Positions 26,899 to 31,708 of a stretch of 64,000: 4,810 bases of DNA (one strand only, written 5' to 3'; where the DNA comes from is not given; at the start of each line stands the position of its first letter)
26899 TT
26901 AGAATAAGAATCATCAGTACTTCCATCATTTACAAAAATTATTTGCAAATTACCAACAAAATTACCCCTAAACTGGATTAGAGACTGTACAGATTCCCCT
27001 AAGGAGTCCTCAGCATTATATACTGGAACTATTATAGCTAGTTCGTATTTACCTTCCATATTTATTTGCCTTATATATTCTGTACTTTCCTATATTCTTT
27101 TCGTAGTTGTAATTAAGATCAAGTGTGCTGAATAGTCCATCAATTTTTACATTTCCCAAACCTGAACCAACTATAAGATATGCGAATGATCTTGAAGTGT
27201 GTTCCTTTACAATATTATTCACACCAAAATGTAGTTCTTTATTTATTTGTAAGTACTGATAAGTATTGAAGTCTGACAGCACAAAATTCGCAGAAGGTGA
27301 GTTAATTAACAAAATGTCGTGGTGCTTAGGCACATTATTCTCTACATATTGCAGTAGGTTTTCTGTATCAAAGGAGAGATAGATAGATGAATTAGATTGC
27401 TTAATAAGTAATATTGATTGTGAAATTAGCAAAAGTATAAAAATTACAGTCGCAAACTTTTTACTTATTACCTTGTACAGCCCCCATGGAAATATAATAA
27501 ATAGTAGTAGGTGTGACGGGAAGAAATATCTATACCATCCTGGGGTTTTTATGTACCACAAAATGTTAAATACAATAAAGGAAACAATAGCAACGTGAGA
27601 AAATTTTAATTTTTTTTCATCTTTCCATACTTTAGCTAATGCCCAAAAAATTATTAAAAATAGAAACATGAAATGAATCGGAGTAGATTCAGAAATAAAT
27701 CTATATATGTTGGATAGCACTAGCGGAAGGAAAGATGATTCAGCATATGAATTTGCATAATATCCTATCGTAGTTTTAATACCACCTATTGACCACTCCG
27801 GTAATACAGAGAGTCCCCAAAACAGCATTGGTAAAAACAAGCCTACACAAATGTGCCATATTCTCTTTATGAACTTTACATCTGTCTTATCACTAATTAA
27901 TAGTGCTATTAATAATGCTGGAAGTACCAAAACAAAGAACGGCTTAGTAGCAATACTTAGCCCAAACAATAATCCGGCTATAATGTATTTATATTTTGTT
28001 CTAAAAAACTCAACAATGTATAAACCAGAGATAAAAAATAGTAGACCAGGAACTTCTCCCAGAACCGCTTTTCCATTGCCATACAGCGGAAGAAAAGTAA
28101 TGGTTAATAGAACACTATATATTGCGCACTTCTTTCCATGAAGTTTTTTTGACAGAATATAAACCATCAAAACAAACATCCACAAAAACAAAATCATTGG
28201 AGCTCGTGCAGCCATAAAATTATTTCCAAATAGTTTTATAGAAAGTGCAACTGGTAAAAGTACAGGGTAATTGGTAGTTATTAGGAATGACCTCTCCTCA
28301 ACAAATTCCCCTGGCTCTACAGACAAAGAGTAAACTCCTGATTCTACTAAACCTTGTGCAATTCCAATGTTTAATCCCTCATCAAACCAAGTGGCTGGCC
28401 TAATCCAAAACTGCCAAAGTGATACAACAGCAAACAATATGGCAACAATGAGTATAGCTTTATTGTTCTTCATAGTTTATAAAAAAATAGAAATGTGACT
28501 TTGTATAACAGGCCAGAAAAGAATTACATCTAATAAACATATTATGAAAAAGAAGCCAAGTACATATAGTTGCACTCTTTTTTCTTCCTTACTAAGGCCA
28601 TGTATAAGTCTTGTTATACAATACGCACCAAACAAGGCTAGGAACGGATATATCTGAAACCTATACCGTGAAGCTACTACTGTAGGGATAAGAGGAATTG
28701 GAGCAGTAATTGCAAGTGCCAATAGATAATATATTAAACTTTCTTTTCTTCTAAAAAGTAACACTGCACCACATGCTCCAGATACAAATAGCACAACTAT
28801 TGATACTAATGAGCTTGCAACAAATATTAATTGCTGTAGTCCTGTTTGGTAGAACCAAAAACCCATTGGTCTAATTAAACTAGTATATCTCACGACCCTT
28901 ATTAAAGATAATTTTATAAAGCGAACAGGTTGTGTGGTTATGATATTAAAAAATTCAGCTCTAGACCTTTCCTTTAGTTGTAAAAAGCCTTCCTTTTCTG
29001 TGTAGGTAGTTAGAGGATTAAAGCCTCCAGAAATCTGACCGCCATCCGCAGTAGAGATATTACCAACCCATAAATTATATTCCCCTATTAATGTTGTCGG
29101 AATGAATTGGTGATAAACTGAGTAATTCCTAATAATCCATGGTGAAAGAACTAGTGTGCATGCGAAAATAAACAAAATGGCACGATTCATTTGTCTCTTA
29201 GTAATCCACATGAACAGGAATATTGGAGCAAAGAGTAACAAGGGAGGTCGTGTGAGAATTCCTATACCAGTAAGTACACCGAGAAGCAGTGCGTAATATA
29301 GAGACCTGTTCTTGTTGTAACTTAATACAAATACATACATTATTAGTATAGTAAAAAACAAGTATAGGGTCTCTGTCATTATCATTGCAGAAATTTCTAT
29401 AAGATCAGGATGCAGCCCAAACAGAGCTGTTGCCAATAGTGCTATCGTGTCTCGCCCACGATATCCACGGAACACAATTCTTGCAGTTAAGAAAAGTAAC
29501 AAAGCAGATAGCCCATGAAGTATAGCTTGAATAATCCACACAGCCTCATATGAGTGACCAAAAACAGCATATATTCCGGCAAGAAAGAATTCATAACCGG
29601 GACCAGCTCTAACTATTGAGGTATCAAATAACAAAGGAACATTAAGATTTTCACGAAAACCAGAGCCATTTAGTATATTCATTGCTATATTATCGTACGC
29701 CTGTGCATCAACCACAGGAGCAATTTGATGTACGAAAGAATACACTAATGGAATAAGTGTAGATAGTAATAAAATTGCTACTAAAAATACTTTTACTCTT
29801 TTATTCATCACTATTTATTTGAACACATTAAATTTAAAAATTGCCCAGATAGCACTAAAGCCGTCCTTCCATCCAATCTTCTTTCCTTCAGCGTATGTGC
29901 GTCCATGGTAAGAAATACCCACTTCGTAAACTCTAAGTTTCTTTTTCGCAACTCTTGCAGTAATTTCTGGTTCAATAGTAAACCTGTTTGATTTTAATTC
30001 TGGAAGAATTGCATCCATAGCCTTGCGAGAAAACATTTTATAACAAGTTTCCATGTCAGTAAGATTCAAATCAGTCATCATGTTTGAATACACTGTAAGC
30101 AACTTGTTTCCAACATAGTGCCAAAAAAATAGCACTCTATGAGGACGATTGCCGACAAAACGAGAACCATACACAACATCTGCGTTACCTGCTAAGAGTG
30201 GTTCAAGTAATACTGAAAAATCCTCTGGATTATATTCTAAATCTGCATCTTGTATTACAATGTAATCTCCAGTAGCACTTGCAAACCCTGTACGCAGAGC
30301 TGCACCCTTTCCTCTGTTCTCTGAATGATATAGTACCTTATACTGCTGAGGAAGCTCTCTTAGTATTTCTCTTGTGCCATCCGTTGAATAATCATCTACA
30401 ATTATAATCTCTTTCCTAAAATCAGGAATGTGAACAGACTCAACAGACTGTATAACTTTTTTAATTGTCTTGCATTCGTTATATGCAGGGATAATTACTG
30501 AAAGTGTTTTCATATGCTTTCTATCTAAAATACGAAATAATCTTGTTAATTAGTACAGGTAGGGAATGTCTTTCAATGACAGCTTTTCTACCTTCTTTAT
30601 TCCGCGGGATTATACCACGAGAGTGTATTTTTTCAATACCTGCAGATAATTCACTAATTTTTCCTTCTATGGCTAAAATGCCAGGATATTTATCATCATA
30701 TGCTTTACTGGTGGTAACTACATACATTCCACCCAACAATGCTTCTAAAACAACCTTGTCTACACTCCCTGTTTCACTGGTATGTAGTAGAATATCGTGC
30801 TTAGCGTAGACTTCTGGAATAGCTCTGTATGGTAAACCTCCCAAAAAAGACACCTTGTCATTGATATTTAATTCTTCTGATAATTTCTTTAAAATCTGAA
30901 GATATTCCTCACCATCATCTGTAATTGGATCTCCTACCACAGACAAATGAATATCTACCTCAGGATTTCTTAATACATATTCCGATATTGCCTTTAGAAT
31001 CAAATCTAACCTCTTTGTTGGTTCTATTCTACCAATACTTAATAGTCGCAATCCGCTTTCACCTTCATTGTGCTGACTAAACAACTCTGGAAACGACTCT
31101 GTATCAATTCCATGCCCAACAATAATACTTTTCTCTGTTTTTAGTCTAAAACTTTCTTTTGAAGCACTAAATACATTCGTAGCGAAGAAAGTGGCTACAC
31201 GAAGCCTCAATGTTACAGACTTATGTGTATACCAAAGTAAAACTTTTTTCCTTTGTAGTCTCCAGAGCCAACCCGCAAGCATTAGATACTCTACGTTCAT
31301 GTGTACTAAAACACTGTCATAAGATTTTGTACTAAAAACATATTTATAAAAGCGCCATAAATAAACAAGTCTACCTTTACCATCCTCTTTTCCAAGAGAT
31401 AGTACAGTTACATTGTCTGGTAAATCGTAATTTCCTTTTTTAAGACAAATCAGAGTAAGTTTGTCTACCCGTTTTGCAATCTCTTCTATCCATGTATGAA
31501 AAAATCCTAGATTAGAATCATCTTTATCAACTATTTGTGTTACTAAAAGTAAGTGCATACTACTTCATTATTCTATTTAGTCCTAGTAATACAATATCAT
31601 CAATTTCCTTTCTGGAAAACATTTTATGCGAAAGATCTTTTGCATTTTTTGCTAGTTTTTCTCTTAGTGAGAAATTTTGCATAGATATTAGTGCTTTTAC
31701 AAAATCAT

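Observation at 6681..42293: Six paralogous GT-C (PMT/ArnT-like) membrane glycosyltransferases paired with four GT2 polyprenyl-phosphate sugar synthases in one operon-like array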

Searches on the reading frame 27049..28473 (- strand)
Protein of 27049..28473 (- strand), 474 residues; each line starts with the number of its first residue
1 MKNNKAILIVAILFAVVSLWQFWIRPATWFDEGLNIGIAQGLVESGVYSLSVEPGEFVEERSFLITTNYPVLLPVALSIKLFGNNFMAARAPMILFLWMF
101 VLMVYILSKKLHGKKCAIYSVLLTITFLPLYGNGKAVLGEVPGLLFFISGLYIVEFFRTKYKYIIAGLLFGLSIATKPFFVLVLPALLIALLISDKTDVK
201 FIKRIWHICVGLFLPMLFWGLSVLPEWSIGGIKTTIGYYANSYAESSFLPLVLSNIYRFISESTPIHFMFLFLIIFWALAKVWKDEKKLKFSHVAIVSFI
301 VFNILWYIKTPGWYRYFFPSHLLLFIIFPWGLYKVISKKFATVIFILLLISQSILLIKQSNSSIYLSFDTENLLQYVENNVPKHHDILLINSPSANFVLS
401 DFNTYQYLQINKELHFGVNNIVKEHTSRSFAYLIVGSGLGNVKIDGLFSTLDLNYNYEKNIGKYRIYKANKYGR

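Call 4: search_protein_families(library=pfam, proteins=[window:27049-28473:-], max_evalue=0.01)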
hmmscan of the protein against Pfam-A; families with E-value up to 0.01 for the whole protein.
window:27049-28473:- (474 aa): 1 family
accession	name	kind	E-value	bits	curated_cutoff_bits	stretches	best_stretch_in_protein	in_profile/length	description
PF13231.12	PMT_2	-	1.1e-13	52.1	26.1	1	76-216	11-153/160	Dolichyl-phosphate-mannose-protein mannosyltransferase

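Call 13: search_protein_families(library=ncbifam, proteins=[window:27049-28473:-], max_evalue=0.01)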
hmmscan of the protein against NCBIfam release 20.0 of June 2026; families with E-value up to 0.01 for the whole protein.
window:27049-28473:- (474 aa): 0 families

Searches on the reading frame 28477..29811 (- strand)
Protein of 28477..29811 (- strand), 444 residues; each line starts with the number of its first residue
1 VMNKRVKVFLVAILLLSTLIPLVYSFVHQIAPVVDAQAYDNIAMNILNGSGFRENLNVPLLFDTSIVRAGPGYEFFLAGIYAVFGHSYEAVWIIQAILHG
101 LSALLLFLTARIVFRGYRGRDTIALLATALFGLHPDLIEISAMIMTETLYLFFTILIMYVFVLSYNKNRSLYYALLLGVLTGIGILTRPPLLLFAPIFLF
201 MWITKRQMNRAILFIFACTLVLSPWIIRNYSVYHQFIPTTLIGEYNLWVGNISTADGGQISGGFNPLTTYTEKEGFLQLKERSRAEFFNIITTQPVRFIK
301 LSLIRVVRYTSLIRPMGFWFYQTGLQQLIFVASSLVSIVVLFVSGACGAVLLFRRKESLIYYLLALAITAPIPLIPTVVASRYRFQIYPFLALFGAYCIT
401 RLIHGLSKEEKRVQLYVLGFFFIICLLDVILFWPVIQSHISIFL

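Call 4: search_protein_families(library=pfam, proteins=[window:28477-29811:-], max_evalue=0.01)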
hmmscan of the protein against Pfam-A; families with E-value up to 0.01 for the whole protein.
window:28477-29811:- (444 aa): 2 families
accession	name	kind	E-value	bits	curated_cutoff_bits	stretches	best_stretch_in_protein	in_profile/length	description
PF13231.12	PMT_2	-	2e-12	48.1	26.1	1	70-226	3-158/160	Dolichyl-phosphate-mannose-protein mannosyltransferase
PF02366.24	PMT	-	2.6e-06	27.6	22.7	1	81-227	75-232/245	Dolichyl-phosphate-mannose-protein mannosyltransferase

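Call 13: search_protein_families(library=ncbifam, proteins=[window:28477-29811:-], max_evalue=0.01)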
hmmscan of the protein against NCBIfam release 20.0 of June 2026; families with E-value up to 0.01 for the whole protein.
window:28477-29811:- (444 aa): 3 families
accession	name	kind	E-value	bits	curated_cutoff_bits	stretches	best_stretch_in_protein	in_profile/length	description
NF047440.1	LA3751_2_3_fam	subfamily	1.6e-07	30.5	200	1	75-239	83-250/460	LA_3751/LA_3752 family putative glycosyltransferase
NF009784.2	PRK13279.1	equivalog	6.6e-05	21.7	567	1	2-228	2-225/539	lipid IV(A) 4-amino-4-deoxy-L-arabinosyltransferase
NF047510.1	LIC_10190_fam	subfamily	0.0017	17.2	100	1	97-344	169-415/424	LIC_10190 family membrane protein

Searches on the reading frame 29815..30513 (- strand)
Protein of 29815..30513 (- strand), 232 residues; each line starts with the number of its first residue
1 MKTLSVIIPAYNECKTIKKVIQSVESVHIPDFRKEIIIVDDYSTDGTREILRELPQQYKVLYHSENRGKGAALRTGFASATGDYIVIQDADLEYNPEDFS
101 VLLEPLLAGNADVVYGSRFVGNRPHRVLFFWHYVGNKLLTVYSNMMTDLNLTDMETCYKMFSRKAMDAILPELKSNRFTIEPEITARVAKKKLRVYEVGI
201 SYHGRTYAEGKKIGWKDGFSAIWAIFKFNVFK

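Call 4: search_protein_families(library=pfam, proteins=[window:29815-30513:-], max_evalue=0.01)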
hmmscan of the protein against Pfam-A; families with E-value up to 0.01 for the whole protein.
window:29815-30513:- (232 aa): 5 families
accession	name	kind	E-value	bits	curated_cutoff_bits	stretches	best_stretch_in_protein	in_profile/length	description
PF00535.33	Glycos_transf_2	-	5.2e-40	137.6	23.3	1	5-169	1-167/168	Glycosyl transferase family 2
PF13641.12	Glyco_tranf_2_3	-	5.7e-10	40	27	1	4-131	3-132/230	Glycosyltransferase like family 2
PF10111.15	Glyco_tranf_2_2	-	5.6e-08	33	27.3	1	5-102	1-102/276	Glycosyltransferase like family 2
PF13704.12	Glyco_tranf_2_4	-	7.4e-05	23.6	27.5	1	33-91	19-81/98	Glycosyl transferase family 2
PF13506.12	Glyco_transf_21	-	0.006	16.5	21.7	1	69-157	18-102/174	Glycosyl transferase family 21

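Call 13: search_protein_families(library=ncbifam, proteins=[window:29815-30513:-], max_evalue=0.01)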
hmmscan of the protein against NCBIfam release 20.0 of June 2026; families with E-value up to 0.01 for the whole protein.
window:29815-30513:- (232 aa): 26 families (the best 25 are shown)
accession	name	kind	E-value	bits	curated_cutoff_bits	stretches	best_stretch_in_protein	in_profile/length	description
TIGR04182.1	glyco_TIGR04182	equivalog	2.2e-37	129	325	1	5-228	3-217/293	S-layer glycoprotein N-glycosyltransferase AglJ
NF047588.1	GlcsyltransPgfSStrep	equivalog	9.8e-21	74.2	500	1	4-179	3-177/308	glycosyltransferase PgfS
NF058614.1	PPMAGASynPpgS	equivalog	3.1e-20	72.6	370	1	6-208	4-202/226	polyprenyl-phospho-N-acetylgalactosaminyl synthase PpgS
NF041875.1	EPS_EpsD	equivalog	2.6e-18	66.5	370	1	4-150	1-148/325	exopolysaccharide biosynthesis glycosyltransferase EpsD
TIGR03937.1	PgaC_IcaA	equivalog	2e-17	63.3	422.3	1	2-106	45-150/407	poly-beta-1,6-N-acetyl-D-glucosamine synthase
NF007482.0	PRK10073.1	equivalog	5.9e-17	61.7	423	1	2-114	6-118/334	glycosyltransferase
TIGR04283.1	glyco_like_mftF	equivalog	8e-16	58.3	182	1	4-122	1-114/221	TIGR04283 family arsenosugar biosynthesis glycosyltransferase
NF010496.0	PRK13915.1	equivalog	1.4e-15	57.1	262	1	2-110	31-146/307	glucosyl-3-phosphoglycerate synthase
NF047683.1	TeichurnBiosyTuaG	equivalog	3.7e-15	56.2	400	1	3-100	7-105/252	teichuronic acid biosynthesis protein TuaG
NF007986.1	PRK10714.1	equivalog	1.7e-14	53.5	529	1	2-210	6-208/316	undecaprenyl-phosphate 4-deoxy-4-formamido-L-arabinose transferase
NF041391.1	DPhHxTase_Halo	equivalog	4.8e-14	51.9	375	1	10-206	3-187/213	dolichyl-phosphate hexose transferase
TIGR03965.1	mycofact_glyco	equivalog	7.8e-12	44.8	280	1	3-106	75-179/467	mycofactocin biosynthesis glycosyltransferase MftF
NF050050.1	ProtGlycPglI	equivalog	3.8e-11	42.9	500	1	2-113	2-115/306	GalNAc(5)-diNAcBac-PP-undecaprenol beta-1,3-glucosyltransferase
NF041865.1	EpsU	equivalog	4.4e-10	39.1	700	1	3-99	40-140/394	exopolysaccharide biosynthesis GT2 family glycosyltransferase EpsU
TIGR03111.1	glyc2_xrt_Gpos1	hypoth_equivalog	1.5e-09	37.1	363.95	1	4-94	51-144/439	TIGR03111 family XrtG-associated glycosyltransferase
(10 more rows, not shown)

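Call 52: search_solved_structures(query=window:29815-30513:-, max_evalue=0.001)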
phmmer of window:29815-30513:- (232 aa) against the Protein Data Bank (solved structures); distinct sequences matched with E-value up to 0.001: 34.
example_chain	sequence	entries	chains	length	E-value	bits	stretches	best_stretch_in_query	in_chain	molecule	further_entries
5mlz_A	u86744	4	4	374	1.2e-17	67.5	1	4-136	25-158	Dolichol monophosphate mannose synthase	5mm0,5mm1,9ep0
2z87_A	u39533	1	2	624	8.6e-14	54.9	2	4-103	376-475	Chondroitin synthase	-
2z86_A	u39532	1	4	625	8.6e-14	54.9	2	4-103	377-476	Chondroitin synthase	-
6p61_A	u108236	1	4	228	2.8e-13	53.2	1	3-110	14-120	Glycosyltransferase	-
9hwj_A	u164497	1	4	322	2.5e-11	46.8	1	2-206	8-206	Undecaprenyl-phosphate 4-deoxy-4-formamido-L-arabinose transferase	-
6yv7_B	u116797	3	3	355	7.9e-11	45.2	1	4-98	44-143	Glycosyl transferase, family 2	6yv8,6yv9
6yv7_A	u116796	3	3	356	8e-11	45.1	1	4-98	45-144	Glycosyl transferase, family 2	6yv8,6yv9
9bhc_C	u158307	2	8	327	1.8e-10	44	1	2-171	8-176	Undecaprenyl-phosphate 4-deoxy-4-formamido-L-arabinose transferase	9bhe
8vxh_A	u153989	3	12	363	2.2e-10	43.7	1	2-171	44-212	Undecaprenyl-phosphate 4-deoxy-4-formamido-L-arabinose transferase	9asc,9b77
9jma_A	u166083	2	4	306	5.9e-09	39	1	4-117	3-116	GalNAc(5)-diNAcBac-PP-undecaprenol beta-1,3-glucosyltransferase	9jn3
5eke_A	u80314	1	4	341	1e-08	38.3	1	4-178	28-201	Uncharacterized glycosyltransferase sll0501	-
5ekp_C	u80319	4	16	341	1.2e-08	38.1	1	4-175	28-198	Uncharacterized glycosyltransferase sll0501 | Glycosyltransferase sll0501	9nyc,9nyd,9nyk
9nye_A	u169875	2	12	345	1.2e-08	38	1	4-175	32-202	Glycosyltransferase sll0501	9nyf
3bcv_A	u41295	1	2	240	1.5e-08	37.7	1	4-98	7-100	Putative glycosyltransferase protein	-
4y6n_A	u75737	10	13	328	8.7e-08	35.2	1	2-111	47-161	Glucosyl-3-phosphoglycerate synthase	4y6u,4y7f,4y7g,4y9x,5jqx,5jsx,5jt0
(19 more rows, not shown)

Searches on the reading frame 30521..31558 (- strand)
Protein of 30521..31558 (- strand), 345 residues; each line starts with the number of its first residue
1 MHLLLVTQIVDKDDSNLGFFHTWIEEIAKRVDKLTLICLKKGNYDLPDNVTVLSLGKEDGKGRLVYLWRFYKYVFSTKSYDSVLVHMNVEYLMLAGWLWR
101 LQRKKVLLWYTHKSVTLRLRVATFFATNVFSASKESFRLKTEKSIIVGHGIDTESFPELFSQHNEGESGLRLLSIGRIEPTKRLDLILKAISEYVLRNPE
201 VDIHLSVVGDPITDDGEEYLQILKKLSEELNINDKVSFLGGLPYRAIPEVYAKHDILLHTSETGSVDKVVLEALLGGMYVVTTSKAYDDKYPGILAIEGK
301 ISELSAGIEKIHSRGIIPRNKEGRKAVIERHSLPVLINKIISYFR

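Call 9: search_protein_families(library=pfam, proteins=[window:30521-31558:-], max_evalue=0.0001)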
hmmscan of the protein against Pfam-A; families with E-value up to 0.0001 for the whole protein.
window:30521-31558:- (345 aa): 2 families
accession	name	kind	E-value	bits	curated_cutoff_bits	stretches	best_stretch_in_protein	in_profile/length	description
PF00534.26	Glycos_transf_1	-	8.2e-19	68.2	26.4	1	157-311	3-155/172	Glycosyl transferases group 1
PF13692.12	Glyco_trans_1_4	-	1.3e-15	58.4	27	1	171-311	3-139/142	Glycosyl transferases group 1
